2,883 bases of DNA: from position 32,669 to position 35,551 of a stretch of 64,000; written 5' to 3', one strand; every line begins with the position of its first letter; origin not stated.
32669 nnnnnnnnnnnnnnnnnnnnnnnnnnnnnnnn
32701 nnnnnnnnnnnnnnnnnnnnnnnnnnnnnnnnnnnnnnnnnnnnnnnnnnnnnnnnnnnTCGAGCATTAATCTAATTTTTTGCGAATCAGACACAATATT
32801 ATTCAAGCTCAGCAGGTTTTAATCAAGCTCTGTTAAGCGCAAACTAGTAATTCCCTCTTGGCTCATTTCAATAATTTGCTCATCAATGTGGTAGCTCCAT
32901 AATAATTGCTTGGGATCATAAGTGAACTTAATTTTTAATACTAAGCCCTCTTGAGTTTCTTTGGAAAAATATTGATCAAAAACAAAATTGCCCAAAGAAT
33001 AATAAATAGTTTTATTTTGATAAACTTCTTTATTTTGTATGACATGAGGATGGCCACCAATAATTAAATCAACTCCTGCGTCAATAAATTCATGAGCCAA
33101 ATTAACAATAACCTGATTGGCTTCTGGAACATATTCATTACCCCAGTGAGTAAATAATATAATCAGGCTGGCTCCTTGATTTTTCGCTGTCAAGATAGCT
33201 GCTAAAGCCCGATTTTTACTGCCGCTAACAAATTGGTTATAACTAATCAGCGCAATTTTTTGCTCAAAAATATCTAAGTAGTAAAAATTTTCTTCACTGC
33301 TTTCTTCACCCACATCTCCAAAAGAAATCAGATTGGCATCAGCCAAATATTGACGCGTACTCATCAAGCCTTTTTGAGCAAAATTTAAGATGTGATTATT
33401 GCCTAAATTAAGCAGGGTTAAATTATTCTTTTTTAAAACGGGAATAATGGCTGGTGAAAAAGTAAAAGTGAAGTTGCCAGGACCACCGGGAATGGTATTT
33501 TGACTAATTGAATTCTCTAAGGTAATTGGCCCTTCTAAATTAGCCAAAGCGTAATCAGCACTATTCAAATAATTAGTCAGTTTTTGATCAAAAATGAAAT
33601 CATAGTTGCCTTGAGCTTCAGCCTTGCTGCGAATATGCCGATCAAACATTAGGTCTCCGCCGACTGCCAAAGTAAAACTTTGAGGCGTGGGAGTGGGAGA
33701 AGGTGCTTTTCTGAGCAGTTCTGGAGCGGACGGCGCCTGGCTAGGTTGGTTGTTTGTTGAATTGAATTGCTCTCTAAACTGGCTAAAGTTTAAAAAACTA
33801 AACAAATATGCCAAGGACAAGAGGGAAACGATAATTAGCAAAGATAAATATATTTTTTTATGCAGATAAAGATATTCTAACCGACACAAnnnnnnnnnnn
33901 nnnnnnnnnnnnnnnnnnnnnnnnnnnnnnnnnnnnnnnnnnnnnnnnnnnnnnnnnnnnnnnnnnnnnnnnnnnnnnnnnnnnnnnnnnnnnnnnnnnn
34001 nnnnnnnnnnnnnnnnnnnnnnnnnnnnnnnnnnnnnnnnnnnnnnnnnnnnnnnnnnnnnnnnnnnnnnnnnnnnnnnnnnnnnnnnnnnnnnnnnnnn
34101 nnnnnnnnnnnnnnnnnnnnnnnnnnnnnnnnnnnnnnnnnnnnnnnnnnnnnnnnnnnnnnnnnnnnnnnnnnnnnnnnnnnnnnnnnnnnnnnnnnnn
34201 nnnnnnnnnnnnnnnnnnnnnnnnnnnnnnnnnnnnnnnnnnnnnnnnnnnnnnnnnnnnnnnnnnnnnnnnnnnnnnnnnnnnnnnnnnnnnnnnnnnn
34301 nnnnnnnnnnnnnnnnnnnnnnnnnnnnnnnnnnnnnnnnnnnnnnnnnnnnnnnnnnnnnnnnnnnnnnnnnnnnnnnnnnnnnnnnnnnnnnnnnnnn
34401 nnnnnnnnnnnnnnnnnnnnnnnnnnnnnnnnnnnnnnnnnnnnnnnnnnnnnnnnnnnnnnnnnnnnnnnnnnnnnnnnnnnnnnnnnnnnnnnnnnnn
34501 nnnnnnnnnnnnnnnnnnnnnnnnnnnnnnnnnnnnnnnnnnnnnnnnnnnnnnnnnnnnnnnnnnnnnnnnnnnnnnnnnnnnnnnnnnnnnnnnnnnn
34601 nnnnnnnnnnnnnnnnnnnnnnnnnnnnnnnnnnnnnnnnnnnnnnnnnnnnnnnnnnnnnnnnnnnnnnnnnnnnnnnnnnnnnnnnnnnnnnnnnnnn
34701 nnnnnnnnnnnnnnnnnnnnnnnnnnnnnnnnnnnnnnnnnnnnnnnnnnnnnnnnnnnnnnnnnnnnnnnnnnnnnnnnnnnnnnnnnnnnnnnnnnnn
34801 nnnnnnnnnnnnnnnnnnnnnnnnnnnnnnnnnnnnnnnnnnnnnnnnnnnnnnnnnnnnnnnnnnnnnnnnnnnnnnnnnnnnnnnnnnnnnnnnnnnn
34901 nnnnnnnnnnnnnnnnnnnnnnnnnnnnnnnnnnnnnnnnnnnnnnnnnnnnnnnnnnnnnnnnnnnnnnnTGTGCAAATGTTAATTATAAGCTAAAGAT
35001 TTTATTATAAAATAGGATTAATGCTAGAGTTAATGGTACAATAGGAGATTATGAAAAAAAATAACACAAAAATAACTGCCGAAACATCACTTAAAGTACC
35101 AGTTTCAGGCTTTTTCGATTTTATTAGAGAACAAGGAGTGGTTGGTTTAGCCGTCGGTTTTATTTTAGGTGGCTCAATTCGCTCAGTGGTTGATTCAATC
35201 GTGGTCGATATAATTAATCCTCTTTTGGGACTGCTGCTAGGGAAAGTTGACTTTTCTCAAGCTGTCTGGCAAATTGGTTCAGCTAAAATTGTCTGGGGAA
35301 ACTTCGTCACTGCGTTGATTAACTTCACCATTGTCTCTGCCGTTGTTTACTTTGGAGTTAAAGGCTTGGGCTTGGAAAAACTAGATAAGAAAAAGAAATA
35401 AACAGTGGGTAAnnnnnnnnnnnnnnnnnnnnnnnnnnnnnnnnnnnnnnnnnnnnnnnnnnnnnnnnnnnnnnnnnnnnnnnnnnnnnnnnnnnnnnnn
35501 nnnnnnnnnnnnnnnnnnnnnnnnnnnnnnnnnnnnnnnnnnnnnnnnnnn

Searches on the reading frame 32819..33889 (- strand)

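Call 8: search_protein_families(library=pfam, proteins=[window:32819-33889:-], max_evalue=0.01)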
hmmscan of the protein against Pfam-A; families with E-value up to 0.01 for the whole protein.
window:32819-33889:- (356 aa): 1 family
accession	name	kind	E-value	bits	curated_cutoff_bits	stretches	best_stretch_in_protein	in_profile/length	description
PF09587.15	PGA_cap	-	1.1e-54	186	27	1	73-306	1-255/255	Bacterial capsule synthesis protein PGA_cap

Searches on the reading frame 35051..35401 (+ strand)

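Call 8: search_protein_families(library=pfam, proteins=[window:35051-35401:+], max_evalue=0.01)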
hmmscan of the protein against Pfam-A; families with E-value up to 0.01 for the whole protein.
window:35051-35401:+ (116 aa): 1 family
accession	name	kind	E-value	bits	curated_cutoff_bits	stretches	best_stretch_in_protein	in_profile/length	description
PF01741.23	MscL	-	3.6e-21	76.2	27.4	1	19-110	3-97/123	Large-conductance mechanosensitive channel, MscL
